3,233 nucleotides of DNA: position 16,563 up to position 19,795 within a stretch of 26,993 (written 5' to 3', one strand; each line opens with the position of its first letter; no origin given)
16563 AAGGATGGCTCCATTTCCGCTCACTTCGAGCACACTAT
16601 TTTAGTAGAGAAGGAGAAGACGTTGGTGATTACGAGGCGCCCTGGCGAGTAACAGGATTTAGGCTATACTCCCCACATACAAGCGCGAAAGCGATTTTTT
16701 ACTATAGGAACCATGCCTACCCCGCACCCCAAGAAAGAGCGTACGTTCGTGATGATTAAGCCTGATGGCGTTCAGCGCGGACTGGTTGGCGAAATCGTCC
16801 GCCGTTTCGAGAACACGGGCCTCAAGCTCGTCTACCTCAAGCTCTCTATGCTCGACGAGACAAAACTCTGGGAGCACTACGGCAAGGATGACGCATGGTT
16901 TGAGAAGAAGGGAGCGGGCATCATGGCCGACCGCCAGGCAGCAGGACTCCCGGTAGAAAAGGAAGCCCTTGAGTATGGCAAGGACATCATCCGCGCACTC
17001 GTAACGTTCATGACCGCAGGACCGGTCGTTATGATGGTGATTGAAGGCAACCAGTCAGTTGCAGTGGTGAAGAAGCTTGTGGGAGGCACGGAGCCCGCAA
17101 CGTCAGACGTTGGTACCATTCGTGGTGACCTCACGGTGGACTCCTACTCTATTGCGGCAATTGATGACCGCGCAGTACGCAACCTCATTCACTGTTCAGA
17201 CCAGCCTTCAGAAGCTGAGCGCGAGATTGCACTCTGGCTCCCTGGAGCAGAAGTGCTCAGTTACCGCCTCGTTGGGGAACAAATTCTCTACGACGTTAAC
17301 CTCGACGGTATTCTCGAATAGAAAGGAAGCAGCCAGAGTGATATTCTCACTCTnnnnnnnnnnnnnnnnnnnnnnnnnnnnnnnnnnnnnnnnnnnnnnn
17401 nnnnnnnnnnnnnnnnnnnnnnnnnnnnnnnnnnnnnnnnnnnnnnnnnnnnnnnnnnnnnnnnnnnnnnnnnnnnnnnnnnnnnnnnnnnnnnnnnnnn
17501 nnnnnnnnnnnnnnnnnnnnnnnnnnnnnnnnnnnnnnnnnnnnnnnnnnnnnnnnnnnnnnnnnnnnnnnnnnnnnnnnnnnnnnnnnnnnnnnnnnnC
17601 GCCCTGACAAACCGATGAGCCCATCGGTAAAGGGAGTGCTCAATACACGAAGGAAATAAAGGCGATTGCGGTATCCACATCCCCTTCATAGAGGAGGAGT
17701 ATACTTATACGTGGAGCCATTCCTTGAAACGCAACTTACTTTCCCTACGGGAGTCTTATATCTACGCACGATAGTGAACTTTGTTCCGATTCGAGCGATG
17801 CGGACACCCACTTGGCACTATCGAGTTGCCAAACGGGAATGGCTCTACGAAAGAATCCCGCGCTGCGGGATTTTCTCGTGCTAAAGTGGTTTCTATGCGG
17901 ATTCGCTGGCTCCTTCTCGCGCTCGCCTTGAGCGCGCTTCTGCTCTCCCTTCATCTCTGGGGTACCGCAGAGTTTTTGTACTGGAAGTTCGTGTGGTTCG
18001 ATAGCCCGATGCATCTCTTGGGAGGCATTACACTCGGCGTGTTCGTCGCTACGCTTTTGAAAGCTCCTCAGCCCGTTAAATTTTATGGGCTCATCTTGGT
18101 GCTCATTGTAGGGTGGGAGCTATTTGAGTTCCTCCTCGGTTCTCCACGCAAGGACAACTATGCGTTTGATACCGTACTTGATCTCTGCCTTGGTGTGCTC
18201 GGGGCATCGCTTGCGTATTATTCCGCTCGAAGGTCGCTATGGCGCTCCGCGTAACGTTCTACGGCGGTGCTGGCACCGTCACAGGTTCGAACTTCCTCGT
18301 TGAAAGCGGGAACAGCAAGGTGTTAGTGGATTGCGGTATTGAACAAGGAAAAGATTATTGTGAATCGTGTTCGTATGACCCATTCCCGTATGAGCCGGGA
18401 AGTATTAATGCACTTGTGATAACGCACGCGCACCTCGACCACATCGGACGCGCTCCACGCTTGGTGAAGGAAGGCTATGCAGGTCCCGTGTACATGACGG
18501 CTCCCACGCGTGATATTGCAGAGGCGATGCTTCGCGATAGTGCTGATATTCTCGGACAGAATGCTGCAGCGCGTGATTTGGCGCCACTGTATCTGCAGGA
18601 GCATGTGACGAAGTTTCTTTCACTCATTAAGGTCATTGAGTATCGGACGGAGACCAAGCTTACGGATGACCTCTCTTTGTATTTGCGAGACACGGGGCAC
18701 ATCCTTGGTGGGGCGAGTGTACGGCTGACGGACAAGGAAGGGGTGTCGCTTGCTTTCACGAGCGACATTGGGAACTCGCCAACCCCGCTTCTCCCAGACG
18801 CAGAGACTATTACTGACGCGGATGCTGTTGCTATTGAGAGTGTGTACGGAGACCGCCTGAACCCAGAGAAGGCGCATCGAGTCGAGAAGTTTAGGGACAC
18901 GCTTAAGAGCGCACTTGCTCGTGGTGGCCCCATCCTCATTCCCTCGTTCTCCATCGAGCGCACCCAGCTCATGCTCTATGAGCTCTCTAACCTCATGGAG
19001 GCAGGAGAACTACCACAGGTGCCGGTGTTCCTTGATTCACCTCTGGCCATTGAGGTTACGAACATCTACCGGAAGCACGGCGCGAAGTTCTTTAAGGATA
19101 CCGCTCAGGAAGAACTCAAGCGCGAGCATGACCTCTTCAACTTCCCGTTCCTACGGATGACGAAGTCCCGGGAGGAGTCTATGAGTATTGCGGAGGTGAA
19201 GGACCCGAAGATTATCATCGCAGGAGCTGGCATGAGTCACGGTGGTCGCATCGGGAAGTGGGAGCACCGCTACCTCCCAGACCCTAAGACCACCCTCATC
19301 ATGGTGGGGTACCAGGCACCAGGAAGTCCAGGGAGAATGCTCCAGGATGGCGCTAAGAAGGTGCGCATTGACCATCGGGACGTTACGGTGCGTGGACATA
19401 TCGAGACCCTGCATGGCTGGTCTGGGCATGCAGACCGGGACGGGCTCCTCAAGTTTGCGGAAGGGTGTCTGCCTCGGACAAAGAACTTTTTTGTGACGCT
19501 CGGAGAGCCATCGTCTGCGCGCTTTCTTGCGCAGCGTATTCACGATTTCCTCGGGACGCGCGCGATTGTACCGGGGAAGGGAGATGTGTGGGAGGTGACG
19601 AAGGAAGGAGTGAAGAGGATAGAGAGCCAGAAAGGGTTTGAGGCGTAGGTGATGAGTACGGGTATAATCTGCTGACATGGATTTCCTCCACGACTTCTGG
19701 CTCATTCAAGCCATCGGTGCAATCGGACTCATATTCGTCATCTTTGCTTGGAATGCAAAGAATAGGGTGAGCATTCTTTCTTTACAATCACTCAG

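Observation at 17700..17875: Compact 6S-RNA-like ncRNA in a CPR genome, invisible to the ORF track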

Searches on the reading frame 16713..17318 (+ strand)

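Call 70: search_protein_families(library=pfam, proteins=[window:16713-17318:+], max_evalue=0.001)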
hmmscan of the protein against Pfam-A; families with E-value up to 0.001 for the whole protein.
window:16713-17318:+ (202 aa): 1 family
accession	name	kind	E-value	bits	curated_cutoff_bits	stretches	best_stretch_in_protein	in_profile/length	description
PF00334.24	NDK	-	7.6e-37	126.6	27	2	88-180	52-134/135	Nucleoside diphosphate kinase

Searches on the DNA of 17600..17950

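Call 4: search_rna_families(source=window, start=17600, end=17950, threshold=evalue, max_evalue=10, show_alignments=4)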
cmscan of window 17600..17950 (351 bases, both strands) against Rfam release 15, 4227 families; matches with E-value up to 10: 3.
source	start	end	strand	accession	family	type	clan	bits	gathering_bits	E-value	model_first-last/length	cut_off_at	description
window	17829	17873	+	RF02236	asX2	Gene; sRNA;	-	12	70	8.6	1-87/87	no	Xanthomonas sRNA asX2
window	17770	17826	+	RF01136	sR28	Gene; snRNA; snoRNA; CD-box;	-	11.2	39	1.5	1-55/55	no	Small nucleolar RNA sR28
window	17849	17950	-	RF02769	Ysr202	Gene; sRNA;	-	10.3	315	1.1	174-282/282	5'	Yersinia sRNA 202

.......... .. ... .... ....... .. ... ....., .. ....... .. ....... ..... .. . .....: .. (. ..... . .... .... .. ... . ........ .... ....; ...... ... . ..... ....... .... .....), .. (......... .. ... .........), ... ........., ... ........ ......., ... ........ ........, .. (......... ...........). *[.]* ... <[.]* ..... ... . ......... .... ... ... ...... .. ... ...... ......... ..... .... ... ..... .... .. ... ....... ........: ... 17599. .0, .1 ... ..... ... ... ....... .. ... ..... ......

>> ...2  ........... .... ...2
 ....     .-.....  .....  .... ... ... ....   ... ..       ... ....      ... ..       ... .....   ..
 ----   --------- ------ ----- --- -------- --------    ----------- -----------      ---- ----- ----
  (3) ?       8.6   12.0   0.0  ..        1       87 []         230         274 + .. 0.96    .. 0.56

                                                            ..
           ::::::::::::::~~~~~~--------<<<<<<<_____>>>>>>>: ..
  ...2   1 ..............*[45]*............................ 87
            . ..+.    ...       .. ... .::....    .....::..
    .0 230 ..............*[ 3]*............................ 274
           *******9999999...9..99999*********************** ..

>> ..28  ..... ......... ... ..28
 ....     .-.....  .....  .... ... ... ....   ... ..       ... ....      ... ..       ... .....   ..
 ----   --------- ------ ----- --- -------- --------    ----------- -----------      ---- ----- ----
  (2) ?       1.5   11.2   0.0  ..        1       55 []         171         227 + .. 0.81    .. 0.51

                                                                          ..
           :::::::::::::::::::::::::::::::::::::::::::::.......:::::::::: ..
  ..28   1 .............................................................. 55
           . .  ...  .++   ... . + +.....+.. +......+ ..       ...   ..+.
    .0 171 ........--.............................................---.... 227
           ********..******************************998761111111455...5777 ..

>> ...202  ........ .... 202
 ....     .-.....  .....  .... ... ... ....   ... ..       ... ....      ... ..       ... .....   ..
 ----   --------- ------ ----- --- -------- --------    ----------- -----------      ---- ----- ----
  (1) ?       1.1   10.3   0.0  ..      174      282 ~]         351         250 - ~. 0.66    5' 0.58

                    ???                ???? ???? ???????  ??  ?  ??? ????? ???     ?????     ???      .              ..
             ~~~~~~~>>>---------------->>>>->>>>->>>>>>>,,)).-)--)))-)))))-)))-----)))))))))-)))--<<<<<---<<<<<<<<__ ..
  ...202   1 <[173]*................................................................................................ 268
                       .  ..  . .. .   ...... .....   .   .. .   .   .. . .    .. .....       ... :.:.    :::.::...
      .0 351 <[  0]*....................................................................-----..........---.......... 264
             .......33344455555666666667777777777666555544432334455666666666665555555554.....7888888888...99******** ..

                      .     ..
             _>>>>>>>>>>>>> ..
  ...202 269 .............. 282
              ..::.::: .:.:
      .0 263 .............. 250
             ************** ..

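Call 40: search_rna_families(source=window, start=17705, end=17855, threshold=evalue, max_evalue=10, show_alignments=3)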
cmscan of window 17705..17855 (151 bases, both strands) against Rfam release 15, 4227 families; matches with E-value up to 10: 2.
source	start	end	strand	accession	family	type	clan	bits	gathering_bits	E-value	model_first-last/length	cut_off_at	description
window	17770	17826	+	RF01136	sR28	Gene; snRNA; snoRNA; CD-box;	-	11.2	39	0.66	1-55/55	no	Small nucleolar RNA sR28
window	17730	17830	+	RF00013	6S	Gene;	-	10.8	46.4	2.6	36-151/187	no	6S / SsrS RNA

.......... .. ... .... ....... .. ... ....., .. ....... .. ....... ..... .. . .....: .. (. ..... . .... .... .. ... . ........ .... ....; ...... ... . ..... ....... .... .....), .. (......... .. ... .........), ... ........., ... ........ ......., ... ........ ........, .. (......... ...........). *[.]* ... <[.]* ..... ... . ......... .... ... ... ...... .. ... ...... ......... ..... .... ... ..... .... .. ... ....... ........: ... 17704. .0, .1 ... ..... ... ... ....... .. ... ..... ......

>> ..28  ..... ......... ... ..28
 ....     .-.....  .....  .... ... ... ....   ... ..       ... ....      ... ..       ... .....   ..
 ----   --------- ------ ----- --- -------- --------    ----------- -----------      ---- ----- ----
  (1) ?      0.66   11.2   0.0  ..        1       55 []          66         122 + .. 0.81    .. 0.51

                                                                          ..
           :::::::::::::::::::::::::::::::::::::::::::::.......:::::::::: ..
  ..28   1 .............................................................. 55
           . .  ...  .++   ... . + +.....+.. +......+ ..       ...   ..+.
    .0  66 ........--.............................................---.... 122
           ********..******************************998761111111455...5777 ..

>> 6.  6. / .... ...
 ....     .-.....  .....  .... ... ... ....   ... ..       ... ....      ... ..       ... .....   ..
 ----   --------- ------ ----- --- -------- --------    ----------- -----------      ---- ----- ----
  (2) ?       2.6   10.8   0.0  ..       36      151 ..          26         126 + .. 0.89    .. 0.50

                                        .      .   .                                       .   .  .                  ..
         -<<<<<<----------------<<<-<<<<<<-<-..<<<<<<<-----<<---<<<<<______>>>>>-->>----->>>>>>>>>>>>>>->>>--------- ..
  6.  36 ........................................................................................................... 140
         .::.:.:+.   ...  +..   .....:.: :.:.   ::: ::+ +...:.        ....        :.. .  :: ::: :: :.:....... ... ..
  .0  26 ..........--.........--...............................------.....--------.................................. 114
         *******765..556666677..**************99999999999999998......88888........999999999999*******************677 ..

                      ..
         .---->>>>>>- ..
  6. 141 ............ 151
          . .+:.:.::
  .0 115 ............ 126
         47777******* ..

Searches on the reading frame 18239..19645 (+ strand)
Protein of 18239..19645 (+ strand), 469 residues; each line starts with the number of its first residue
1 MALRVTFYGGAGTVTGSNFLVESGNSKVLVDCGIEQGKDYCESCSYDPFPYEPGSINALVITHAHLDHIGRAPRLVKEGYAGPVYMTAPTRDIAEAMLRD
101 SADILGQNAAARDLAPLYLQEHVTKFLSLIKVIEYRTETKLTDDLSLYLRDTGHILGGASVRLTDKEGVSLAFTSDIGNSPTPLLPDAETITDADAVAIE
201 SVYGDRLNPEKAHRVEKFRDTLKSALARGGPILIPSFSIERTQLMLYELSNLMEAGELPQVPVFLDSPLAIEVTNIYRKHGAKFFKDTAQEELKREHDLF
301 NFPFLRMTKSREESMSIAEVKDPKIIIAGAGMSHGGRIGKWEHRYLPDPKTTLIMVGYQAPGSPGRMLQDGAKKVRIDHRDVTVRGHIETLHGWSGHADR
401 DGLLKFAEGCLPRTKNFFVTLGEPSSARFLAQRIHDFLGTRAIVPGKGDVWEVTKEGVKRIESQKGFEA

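Call 42: find_related_loci(query=window:18239-19645:+, collection=genome_contigs, flank=2500)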
Query window:18239-19645:+ (469 aa) in genome_contigs; peptide patterns used: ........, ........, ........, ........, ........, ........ (x = any residue, [..] = any of these).
53 stretches matched a pattern; 3 encode a relative of the query (tblastn E <= 1e-3); 3 distinct loci.
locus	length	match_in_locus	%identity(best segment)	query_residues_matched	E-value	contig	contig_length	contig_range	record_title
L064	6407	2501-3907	97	1-469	0e+0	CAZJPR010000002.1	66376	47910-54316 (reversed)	MAG TPA_asm: uncultured Candidatus Saccharibacteria bacterium isolate SRP342105_co1_233 genome assembly, contig: NODE_52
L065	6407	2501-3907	97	1-469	0e+0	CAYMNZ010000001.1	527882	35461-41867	MAG TPA_asm: uncultured Candidatus Saccharibacteria bacterium isolate SRP128246_co1_424 genome assembly, contig: NODE_4_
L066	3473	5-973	68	138-460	3e-150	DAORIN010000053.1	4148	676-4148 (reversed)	MAG TPA_asm: Candidatus Paceibacterota bacterium isolate AMR_MDS_5576 NODE_4526_length_4148_cov_4.568532, whole genome s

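Call 70: search_protein_families(library=pfam, proteins=[window:18239-19645:+], max_evalue=0.001)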
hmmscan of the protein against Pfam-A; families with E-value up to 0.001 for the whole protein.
window:18239-19645:+ (469 aa): 5 families
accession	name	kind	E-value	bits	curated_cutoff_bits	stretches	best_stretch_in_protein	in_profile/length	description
PF10996.14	Beta-Casp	-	3.1e-31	108.8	27.7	1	242-368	1-120/120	Beta-Casp domain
PF00753.33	Lactamase_B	-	3.5e-12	47.1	22.7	1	15-102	5-90/196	Metallo-beta-lactamase superfamily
PF07521.17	RMMBL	-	6.4e-12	45.7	21.6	1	382-445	2-63/63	Zn-dependent metallo-hydrolase RNA specificity domain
PF16661.11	Lactamase_B_6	-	2.8e-08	33.8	27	1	20-167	1-153/193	Metallo-beta-lactamase superfamily domain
PF12706.13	Lactamase_B_2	-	1.4e-05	25.2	27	1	28-102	3-78/200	Beta-lactamase superfamily domain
